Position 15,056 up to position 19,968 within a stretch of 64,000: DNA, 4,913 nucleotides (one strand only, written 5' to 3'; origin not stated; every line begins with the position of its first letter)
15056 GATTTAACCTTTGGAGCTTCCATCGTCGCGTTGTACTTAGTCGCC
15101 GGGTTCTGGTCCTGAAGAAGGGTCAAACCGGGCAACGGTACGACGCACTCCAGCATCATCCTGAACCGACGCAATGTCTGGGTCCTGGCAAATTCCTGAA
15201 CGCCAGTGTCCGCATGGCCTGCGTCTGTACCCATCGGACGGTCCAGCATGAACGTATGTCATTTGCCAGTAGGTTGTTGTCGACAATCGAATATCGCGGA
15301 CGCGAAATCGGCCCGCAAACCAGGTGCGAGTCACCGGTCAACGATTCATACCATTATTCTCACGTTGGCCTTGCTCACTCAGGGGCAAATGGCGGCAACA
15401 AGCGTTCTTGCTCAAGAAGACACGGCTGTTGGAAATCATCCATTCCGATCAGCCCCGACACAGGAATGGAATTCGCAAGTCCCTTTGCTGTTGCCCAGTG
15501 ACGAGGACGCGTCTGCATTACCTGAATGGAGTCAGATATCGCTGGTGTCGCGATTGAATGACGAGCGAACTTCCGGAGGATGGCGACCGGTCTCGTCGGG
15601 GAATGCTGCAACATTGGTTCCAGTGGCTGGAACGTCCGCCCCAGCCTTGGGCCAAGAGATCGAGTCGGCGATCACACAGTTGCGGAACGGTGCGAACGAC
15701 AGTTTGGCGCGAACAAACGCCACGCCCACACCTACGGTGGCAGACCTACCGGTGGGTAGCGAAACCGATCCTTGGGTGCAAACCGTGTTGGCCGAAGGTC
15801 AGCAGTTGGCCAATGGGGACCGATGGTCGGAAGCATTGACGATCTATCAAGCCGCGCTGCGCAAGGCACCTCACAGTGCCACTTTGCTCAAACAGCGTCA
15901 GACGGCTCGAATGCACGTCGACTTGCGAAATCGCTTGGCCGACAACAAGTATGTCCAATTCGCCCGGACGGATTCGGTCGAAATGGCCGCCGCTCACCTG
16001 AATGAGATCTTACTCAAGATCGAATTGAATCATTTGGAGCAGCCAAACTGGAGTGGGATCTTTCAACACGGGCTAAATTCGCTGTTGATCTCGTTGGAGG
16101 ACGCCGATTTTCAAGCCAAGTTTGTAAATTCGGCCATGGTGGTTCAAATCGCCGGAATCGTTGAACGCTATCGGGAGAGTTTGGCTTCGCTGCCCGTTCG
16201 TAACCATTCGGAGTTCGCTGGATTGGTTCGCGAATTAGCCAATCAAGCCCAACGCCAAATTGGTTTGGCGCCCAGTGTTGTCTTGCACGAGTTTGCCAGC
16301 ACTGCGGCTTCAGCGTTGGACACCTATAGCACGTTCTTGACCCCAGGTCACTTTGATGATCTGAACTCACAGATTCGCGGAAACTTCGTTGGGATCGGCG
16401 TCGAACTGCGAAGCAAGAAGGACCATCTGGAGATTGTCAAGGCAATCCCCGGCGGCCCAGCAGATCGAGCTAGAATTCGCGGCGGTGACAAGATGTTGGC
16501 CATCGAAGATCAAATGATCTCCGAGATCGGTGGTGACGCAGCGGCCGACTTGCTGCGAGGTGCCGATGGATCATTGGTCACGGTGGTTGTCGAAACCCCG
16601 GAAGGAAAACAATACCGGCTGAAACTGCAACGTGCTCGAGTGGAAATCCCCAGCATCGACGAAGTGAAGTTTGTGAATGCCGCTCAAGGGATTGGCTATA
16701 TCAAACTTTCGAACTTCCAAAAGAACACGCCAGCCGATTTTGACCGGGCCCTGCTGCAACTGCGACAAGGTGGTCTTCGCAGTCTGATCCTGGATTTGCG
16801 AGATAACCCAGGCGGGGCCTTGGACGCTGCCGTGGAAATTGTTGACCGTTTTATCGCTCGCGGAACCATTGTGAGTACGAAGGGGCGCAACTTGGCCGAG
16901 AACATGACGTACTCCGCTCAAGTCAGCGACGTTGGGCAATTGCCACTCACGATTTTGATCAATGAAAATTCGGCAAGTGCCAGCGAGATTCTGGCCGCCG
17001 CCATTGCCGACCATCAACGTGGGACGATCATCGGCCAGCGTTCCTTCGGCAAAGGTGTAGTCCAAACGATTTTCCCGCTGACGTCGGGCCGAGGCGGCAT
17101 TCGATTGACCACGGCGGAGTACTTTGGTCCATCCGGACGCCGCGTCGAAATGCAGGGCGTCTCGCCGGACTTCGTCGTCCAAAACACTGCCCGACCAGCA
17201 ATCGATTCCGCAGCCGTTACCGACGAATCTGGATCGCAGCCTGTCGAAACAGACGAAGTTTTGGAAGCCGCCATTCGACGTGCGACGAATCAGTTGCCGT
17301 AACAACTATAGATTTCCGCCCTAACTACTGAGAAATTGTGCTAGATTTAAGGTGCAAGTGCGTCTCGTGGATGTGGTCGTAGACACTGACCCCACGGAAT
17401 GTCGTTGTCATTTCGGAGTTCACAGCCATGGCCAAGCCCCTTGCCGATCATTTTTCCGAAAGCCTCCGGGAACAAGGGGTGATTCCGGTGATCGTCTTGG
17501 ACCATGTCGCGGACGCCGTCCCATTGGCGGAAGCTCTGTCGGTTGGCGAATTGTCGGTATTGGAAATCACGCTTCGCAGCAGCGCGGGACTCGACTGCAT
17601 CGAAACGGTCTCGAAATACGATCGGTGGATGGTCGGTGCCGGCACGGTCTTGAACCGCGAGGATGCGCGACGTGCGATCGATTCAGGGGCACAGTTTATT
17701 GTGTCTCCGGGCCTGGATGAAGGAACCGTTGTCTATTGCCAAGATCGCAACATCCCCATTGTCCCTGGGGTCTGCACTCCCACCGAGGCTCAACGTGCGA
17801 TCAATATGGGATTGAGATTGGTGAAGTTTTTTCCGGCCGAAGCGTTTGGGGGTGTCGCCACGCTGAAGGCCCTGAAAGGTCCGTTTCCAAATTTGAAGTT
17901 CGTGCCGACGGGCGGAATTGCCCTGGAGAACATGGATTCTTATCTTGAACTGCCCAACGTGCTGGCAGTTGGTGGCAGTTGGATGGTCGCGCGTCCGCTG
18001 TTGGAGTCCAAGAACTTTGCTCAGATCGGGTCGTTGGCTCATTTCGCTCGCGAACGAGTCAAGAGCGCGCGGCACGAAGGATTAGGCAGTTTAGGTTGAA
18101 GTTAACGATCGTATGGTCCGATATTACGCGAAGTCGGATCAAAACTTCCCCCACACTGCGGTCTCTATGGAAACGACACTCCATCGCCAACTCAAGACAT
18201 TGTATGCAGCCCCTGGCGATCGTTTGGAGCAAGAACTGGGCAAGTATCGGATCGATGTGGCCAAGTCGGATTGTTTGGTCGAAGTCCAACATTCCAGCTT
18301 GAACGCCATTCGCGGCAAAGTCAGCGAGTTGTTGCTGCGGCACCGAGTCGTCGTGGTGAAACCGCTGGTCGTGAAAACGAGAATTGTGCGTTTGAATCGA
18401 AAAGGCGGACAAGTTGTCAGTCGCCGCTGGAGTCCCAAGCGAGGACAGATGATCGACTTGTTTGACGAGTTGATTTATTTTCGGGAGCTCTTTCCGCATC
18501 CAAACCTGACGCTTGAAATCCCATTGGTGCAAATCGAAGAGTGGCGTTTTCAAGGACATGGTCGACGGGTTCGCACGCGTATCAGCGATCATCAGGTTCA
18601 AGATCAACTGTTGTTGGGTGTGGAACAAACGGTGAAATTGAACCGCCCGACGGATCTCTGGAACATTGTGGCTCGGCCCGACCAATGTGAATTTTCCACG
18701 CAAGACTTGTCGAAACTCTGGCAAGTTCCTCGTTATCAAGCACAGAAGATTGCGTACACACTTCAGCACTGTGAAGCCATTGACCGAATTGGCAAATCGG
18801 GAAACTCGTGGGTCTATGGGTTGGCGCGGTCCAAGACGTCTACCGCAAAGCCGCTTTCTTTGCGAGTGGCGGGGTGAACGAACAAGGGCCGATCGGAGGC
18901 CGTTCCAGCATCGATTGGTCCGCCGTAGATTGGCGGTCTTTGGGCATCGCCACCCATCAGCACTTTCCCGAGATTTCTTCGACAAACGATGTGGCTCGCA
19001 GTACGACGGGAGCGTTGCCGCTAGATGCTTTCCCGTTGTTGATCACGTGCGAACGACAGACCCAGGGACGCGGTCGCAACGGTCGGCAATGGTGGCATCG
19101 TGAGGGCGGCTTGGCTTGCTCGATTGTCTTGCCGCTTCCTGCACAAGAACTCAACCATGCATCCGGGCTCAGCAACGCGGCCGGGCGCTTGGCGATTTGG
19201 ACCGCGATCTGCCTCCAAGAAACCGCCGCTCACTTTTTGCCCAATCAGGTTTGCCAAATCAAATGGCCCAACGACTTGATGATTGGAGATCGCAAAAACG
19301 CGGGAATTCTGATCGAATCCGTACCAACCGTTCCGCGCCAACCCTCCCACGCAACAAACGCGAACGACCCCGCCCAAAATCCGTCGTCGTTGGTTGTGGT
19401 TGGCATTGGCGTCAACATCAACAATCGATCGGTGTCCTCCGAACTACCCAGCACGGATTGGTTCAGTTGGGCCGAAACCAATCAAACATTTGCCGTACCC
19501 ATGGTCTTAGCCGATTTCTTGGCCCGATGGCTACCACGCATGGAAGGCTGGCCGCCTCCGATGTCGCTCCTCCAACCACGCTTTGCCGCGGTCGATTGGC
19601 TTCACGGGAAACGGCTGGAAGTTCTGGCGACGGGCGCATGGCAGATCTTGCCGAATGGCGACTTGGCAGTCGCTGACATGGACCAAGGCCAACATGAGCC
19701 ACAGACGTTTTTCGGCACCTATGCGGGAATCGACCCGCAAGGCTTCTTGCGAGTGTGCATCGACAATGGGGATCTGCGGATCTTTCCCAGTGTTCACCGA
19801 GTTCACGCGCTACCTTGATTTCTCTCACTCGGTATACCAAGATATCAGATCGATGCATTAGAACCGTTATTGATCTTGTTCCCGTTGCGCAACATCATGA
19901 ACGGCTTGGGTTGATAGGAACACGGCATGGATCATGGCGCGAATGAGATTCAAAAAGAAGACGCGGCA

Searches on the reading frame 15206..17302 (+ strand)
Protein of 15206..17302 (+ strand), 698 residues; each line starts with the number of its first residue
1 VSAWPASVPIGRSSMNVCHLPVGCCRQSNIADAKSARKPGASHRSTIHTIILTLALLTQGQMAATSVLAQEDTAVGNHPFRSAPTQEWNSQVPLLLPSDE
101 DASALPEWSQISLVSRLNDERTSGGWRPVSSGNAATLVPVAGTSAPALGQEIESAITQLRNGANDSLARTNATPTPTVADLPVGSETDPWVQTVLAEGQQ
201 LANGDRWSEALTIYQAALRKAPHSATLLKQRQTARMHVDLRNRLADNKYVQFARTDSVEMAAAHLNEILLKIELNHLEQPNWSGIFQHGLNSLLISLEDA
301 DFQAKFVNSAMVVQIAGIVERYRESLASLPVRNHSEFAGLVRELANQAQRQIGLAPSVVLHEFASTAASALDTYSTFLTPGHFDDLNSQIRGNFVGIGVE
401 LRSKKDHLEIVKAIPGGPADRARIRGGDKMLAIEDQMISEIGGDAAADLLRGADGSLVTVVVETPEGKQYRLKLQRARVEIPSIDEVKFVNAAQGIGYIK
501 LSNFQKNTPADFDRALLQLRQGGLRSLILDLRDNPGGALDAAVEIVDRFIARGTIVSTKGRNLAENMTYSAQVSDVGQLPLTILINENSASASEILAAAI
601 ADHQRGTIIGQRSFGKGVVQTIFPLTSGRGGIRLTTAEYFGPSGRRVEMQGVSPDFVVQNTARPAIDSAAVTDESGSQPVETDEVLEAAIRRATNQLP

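Call 19: search_protein_families(library=pfam, proteins=[window:15206-17302:+], max_evalue=0.0001)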
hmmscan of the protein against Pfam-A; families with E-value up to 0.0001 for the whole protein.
window:15206-17302:+ (698 aa): 3 families
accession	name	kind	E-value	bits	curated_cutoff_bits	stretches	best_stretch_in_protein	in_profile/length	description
PF03572.23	Peptidase_S41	-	2.6e-50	170.7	24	1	496-658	2-165/165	Peptidase family S41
PF17820.7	PDZ_6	-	1e-06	28.8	27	1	410-463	2-53/54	PDZ domain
PF00595.29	PDZ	-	3.7e-06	27.7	23.2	1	391-462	8-80/81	PDZ domain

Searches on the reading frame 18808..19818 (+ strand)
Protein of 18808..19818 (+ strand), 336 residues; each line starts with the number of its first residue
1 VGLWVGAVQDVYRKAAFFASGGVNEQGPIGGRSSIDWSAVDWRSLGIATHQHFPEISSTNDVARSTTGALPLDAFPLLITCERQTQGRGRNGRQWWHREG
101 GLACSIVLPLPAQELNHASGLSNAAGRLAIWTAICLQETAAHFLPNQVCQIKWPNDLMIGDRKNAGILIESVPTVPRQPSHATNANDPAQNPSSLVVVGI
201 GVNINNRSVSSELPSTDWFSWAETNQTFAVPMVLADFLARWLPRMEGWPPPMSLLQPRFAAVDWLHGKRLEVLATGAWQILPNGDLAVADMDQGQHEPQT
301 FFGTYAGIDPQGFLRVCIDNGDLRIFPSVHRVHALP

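Call 19: search_protein_families(library=pfam, proteins=[window:18808-19818:+], max_evalue=0.0001)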
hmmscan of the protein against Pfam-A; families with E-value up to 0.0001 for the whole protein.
window:18808-19818:+ (336 aa): 1 family
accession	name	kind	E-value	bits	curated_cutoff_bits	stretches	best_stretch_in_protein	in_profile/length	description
PF03099.24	BPL_LplA_LipB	-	2.5e-15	57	21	1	76-175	24-121/133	Biotin/lipoate A/B protein ligase family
